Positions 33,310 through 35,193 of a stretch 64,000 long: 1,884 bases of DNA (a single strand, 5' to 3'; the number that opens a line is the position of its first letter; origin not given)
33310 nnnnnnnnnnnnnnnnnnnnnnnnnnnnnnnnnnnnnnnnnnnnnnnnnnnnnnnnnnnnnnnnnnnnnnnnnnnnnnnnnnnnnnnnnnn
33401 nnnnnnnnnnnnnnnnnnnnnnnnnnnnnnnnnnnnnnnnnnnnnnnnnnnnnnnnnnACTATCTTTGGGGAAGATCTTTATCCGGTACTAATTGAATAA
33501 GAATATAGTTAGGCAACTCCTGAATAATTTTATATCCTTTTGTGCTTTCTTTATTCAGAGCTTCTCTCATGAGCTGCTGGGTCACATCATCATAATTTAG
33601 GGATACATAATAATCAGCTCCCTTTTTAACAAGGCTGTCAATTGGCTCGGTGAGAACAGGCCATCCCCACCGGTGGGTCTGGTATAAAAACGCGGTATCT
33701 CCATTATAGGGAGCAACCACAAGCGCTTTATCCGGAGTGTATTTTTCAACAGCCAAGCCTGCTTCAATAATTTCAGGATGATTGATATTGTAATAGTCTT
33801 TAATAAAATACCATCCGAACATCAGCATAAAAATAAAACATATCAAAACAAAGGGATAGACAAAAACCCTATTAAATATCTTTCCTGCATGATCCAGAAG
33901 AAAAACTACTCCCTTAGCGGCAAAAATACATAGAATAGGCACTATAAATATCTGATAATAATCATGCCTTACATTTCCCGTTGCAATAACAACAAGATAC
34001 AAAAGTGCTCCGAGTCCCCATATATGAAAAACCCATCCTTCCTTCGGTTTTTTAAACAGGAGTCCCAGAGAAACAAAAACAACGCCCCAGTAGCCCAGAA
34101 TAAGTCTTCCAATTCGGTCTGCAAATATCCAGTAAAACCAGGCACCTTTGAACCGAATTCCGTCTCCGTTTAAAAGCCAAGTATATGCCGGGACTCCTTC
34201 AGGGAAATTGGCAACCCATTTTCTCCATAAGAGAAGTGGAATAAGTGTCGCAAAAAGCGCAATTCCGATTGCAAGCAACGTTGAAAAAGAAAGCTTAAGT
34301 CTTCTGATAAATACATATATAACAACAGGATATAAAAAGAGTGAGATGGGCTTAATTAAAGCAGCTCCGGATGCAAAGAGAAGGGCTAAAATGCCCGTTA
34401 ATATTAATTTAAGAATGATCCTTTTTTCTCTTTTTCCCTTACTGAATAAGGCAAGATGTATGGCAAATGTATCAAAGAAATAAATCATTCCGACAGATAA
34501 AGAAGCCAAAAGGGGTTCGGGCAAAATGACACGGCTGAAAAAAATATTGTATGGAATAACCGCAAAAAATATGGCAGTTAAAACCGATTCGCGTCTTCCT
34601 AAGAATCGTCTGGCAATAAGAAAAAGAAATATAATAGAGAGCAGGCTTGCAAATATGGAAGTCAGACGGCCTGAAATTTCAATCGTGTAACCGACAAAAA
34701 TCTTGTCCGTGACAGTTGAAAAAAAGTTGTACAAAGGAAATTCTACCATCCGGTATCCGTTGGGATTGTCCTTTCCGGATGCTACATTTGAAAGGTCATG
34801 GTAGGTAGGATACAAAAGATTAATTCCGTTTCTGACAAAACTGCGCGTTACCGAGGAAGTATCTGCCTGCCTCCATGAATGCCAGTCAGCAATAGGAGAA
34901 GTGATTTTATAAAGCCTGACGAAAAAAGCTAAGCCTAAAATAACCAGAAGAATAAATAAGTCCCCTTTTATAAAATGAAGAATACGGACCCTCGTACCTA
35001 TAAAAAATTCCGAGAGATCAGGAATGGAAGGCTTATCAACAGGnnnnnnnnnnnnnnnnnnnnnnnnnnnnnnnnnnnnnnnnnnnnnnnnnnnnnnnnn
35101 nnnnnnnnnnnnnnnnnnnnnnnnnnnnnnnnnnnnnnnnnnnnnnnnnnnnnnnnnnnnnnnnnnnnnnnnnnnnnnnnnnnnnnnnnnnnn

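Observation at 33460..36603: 1047-aa fusion of an O-antigen ligase/polymerase-like (Wzy_C) domain to an ArnT/PMT-like GT-C glycosyltransferase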

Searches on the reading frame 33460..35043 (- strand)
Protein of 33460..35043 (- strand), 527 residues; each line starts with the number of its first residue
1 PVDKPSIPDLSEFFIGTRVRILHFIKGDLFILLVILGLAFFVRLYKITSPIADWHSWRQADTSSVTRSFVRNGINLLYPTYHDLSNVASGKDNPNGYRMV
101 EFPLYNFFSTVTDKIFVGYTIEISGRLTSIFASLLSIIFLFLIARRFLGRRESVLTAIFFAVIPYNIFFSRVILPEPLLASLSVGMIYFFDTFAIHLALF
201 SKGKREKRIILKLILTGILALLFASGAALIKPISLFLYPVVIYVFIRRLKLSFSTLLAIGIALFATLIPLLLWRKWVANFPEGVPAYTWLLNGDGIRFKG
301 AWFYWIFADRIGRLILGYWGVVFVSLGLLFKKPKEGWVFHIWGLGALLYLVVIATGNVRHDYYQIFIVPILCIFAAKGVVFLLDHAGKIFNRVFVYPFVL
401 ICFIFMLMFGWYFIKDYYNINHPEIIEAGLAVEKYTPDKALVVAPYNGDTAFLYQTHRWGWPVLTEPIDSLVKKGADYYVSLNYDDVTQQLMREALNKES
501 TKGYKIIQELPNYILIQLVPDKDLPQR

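Call 6: search_protein_families(library=pfam, proteins=[window:33460-35043:-], max_evalue=1)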
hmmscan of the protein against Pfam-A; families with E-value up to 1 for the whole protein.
window:33460-35043:- (527 aa): 1 family
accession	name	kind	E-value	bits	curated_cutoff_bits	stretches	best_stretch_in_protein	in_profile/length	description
PF13231.12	PMT_2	-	2.3e-05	25.1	26.1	1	103-273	4-160/160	Dolichyl-phosphate-mannose-protein mannosyltransferase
